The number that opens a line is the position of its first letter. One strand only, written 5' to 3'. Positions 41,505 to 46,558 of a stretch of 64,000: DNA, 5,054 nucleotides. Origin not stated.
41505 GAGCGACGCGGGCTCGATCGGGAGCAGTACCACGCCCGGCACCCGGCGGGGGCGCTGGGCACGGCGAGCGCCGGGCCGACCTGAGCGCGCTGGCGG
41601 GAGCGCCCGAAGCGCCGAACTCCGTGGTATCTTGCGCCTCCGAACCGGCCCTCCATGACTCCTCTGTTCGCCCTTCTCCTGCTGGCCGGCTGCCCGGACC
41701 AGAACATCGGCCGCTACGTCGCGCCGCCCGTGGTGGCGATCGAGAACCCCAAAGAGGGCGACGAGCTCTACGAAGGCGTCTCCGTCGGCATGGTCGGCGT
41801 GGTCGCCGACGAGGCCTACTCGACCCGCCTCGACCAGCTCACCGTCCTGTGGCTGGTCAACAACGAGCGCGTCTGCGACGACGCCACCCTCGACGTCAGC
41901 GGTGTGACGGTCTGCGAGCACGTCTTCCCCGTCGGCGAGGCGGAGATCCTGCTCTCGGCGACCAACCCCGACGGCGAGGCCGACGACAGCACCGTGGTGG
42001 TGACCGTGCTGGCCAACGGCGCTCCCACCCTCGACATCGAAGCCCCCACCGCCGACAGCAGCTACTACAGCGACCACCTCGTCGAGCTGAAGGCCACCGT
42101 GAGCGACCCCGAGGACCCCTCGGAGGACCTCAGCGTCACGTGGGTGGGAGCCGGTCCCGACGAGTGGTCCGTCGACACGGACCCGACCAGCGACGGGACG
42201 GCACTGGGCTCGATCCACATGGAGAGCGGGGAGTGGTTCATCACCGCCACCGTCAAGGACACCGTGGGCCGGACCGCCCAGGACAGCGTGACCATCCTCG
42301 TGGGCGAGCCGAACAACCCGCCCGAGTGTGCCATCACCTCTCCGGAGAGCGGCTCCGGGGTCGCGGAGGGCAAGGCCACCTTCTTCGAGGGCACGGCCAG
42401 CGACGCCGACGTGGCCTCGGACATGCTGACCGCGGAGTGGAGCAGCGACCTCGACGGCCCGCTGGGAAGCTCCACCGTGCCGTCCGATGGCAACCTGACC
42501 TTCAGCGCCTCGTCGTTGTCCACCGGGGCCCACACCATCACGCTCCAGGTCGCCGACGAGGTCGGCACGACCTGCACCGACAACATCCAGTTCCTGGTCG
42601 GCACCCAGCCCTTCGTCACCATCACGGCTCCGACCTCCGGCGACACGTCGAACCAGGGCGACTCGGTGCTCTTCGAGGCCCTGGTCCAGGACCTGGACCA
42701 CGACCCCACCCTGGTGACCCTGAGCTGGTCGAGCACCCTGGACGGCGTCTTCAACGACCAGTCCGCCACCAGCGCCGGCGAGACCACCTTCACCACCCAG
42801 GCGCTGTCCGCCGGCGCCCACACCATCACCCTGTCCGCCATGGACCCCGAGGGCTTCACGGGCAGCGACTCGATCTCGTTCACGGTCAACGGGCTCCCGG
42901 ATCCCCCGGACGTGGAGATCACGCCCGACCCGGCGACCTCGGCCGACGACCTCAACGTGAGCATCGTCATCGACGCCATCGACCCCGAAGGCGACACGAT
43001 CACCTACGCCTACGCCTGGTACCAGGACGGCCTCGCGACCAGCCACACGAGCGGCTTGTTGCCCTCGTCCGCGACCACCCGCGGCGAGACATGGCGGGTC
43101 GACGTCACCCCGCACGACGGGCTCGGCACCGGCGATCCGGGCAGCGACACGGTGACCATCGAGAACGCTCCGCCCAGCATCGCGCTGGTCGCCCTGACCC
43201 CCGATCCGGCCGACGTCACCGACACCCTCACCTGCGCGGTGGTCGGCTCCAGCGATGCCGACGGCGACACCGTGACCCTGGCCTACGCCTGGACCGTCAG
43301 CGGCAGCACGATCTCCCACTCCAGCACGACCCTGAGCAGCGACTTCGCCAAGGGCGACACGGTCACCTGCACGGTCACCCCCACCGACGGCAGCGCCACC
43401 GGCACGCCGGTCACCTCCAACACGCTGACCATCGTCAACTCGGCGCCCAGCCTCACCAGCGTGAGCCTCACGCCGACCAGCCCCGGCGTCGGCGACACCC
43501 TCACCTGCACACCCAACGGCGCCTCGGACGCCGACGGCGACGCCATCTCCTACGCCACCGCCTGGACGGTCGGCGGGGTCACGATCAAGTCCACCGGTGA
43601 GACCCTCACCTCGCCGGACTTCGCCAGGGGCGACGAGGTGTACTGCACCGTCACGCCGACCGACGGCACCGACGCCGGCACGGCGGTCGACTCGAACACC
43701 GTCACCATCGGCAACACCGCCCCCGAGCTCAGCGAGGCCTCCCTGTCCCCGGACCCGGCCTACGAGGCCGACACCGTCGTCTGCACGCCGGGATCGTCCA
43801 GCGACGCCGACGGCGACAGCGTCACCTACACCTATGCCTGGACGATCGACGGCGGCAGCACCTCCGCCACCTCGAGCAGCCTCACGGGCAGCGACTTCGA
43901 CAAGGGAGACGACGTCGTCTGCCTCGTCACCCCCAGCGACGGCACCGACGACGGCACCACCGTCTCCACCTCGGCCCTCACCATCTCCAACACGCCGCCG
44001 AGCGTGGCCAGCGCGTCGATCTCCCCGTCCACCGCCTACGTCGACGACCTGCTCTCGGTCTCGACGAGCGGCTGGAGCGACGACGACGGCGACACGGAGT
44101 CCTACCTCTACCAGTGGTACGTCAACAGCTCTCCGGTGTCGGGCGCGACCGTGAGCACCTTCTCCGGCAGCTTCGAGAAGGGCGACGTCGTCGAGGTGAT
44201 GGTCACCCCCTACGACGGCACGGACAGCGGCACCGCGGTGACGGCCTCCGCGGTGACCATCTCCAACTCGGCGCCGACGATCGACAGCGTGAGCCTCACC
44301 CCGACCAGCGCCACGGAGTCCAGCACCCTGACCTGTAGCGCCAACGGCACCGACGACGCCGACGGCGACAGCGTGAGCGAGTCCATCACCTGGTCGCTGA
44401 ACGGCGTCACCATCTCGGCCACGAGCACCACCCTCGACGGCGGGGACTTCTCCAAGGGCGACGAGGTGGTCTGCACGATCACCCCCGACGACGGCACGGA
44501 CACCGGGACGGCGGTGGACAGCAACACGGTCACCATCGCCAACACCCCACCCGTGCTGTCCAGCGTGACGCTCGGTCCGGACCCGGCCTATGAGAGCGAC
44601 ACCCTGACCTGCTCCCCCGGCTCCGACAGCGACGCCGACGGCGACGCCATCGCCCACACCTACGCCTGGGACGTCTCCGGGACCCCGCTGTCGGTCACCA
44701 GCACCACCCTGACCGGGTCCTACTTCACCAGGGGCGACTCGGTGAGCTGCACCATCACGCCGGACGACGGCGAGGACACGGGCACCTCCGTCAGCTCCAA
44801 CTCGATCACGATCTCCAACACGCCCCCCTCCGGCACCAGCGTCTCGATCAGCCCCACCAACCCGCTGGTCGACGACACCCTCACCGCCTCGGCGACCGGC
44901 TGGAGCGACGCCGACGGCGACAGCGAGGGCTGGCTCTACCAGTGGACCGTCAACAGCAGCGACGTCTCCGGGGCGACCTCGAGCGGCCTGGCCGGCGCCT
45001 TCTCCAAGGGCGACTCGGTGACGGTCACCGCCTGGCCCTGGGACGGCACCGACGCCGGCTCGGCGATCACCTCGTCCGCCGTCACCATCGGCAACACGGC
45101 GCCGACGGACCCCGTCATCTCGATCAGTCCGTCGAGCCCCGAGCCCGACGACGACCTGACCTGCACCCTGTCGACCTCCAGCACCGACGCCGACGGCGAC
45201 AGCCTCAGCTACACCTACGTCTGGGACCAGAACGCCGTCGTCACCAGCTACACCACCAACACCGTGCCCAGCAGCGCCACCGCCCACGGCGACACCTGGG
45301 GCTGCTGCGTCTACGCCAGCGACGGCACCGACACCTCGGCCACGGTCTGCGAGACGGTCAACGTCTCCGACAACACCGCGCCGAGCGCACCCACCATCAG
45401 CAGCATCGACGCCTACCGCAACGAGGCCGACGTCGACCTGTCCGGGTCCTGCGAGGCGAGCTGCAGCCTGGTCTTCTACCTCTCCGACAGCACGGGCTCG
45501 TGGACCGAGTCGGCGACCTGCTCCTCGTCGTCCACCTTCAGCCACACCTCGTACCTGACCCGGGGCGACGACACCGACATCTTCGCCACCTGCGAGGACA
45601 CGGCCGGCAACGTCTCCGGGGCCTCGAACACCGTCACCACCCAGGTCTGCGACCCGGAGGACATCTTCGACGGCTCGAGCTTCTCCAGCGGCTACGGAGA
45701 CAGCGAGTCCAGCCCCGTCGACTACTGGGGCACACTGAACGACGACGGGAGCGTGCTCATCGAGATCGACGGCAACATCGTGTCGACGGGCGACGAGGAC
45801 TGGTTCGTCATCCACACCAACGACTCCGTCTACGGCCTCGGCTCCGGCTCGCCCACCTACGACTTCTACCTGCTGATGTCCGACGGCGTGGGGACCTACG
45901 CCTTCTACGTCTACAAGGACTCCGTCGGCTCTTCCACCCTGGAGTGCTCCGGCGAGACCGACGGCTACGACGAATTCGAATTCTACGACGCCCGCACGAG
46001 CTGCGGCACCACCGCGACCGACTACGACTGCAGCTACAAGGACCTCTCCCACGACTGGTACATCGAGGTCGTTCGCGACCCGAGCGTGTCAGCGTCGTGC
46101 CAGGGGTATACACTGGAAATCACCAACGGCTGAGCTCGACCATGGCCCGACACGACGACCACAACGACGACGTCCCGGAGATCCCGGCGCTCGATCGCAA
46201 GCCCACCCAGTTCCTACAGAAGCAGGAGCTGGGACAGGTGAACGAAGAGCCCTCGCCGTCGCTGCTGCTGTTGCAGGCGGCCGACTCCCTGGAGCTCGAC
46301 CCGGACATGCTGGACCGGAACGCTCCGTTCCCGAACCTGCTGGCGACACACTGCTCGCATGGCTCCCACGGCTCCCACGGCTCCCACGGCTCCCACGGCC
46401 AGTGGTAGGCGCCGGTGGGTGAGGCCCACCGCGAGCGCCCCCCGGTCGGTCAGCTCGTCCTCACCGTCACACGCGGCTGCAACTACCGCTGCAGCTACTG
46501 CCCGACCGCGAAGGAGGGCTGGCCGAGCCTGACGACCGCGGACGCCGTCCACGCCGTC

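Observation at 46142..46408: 88-aa candidate precursor with an acidic leader and a C-terminal (His-Gly-Ser)n core encoded by a 9-bp microsatellite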

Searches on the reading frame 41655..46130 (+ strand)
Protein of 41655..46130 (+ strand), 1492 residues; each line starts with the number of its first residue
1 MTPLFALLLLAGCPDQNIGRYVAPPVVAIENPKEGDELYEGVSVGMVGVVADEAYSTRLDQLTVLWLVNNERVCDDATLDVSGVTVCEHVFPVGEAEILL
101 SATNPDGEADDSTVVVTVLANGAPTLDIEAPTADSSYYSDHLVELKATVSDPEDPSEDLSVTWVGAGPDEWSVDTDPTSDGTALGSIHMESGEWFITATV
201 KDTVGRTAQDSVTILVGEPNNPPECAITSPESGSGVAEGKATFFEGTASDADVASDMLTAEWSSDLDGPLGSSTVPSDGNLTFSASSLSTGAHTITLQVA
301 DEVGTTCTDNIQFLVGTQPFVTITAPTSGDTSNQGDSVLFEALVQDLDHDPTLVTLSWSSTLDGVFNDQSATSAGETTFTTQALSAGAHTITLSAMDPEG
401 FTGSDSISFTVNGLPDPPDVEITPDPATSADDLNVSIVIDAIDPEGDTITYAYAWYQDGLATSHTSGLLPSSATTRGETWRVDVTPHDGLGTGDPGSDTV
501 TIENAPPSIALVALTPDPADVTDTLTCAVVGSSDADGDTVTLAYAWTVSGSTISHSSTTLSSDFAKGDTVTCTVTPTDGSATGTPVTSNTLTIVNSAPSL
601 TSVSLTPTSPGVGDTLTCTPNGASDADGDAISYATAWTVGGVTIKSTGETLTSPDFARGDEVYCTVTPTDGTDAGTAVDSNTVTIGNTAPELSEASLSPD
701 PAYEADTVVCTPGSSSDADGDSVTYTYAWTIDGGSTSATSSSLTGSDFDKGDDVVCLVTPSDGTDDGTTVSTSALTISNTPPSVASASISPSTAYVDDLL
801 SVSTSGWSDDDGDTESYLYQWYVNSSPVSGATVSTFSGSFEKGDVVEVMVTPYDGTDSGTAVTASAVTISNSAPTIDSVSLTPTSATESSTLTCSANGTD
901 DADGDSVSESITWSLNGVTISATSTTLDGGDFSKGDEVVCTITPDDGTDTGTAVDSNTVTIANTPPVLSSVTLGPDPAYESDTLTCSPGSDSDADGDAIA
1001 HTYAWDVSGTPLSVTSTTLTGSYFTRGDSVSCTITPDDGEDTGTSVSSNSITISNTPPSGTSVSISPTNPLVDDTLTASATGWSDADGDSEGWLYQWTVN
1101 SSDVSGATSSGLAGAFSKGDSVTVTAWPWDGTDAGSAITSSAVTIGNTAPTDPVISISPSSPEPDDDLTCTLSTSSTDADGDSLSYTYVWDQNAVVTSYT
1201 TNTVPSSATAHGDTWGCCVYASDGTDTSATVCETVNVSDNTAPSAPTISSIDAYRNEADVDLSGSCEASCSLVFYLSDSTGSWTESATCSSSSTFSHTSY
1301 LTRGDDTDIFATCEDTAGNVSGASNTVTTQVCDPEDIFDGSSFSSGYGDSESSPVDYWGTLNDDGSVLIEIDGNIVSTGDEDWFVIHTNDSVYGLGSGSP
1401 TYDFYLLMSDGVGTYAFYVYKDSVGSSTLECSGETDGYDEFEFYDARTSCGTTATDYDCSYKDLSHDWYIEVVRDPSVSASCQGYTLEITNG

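Call 9: search_protein_families(library=ncbifam, proteins=[window:41655-46130:+], max_evalue=0.1)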
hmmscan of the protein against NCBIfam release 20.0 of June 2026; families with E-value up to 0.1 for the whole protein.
window:41655-46130:+ (1492 aa): 2 families
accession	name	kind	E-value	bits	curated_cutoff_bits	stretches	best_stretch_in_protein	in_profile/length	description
NF033707.1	T9SS_sortase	equivalog_domain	1.7e-06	26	420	2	369-430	946-1009/1095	type IX secretion system sortase PorU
NF012211.1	tand_rpt_95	domain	0.013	15.4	90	2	247-315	16-84/98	tandem-95 repeat protein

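Call 10: search_protein_families(library=pfam, proteins=[window:41655-46130:+], max_evalue=0.1)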
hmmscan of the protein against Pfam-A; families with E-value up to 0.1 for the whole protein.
window:41655-46130:+ (1492 aa): 5 families
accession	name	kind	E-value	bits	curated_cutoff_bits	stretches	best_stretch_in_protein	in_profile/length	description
PF17957.7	Big_7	-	1.9e-07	32.1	24.1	2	319-392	1-69/70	Bacterial Ig domain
PF00801.26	PKD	-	1.4e-05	25.4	23.5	2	329-400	8-70/80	PKD domain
PF17963.7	Big_9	-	0.00014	23.2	23.6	1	232-312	10-87/89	Bacterial Ig domain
PF24353.1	DUF7513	-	0.0015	18.8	27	0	831-873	11-53/81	Domain of unknown function (DUF7513)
PF12158.14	DUF3592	-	0.034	15.2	25.3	0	532-578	15-73/84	Domain of unknown function (DUF3592)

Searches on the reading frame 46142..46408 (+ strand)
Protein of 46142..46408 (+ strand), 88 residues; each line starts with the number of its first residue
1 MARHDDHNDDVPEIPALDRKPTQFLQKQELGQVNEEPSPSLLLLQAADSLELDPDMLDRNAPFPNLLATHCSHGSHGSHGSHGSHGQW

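Call 9: search_protein_families(library=ncbifam, proteins=[window:46142-46405:+], max_evalue=0.1)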
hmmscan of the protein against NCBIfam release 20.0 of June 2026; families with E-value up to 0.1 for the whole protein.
window:46142-46405:+ (88 aa): 4 families
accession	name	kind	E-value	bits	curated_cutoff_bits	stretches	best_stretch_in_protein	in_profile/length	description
TIGR03979.1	His_Ser_Rich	equivalog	1.2e-07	31.9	121.65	1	49-85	45-72/190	His-Xaa-Ser repeat protein HxsA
NF038313.3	HisXaaSer_A4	exception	6.6e-07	30.1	55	1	69-88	74-93/93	His-Xaa-Ser repeat protein HxsA4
NF038296.1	HisXaaSer_A2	equivalog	0.00041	21.3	48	1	64-85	71-92/96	His-Xaa-Ser repeat protein HxsA2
NF038309.1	HisXaaSer_A3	equivalog_domain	0.014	15.2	65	1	67-85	44-62/81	His-Xaa-Ser repeat protein HxsA3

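Call 10: search_protein_families(library=pfam, proteins=[window:46142-46405:+], max_evalue=0.1)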
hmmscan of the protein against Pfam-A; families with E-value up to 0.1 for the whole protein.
window:46142-46405:+ (88 aa): 0 families

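Call 12: find_encoding_contigs(protein=window:46142-46408:+, flank=10000, max_places=10)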
Protein window:46142-46408:+ (88 aa): 1 contig read that carries it; 1 place shown.
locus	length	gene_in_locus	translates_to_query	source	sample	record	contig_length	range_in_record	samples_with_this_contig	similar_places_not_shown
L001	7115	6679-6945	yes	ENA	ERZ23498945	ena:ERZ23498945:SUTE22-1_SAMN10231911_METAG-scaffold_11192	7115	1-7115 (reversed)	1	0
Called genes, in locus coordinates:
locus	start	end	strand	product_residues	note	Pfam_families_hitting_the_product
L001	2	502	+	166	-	?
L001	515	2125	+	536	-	PF00294:PfkB, PF13580:SIS_2 (faint), PF01380:SIS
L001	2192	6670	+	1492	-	PF00801:PKD (faint), PF17957:Big_7 (faint)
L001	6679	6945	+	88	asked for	-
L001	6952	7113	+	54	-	?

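Call 18: find_homologous_proteins(query=window:46142-46405:+, max_evalue=0.01)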
Query window:46142-46405:+ (88 aa): 2 proteins with E <= 0.01 among 205 candidates.
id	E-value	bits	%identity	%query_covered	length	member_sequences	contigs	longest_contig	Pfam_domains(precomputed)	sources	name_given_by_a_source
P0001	8.3e-45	169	100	88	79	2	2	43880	-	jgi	-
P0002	4.0e-4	39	37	77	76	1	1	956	-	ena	-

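Call 21: find_encoding_contigs(protein=P0001, flank=10000, max_places=10)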
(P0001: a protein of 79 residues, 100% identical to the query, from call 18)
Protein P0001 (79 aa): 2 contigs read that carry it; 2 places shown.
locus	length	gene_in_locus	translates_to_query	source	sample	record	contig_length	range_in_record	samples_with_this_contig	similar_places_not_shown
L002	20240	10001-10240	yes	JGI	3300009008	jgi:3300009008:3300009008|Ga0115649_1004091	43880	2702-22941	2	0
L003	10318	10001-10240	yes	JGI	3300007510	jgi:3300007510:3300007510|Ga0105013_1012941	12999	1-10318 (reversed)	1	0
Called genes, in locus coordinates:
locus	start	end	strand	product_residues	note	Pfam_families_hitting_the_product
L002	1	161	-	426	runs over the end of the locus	-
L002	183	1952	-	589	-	-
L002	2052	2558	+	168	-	-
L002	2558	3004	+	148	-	PF27806:HxsD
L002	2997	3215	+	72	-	-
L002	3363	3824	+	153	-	-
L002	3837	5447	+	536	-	PF00294:PfkB, PF13580:SIS_2 (faint), PF01380:SIS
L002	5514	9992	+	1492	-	PF00801:PKD (faint), PF17957:Big_7 (faint)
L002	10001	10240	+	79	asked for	-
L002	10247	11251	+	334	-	PF04055:Radical_SAM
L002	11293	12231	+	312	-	PF04055:Radical_SAM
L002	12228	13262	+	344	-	PF04055:Radical_SAM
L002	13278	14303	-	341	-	-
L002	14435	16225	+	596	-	PF00989:PAS, PF08448:PAS_4 (weak), PF13188:PAS_8 (faint), PF13426:PAS_9 (weak), PF00512:HisKA (weak), PF02518:HATPase_c, PF00072:Response_reg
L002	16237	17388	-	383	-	-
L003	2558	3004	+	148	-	PF27806:HxsD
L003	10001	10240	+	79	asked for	-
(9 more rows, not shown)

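Call 22: find_encoding_contigs(protein=P0002, flank=10000, max_places=5)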
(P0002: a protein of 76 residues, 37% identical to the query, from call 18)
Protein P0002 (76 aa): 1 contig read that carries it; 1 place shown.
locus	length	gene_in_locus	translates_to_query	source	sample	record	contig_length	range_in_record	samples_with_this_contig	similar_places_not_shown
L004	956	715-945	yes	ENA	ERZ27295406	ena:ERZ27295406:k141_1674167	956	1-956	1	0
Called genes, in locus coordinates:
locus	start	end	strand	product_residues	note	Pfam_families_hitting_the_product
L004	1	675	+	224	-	?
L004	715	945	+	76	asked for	-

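Call 32: search_protein_families(library=padloc, proteins=[window:46142-46405:+], max_evalue=0.1)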
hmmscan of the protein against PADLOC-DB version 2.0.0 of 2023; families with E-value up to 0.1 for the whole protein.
window:46142-46405:+ (88 aa): 0 families
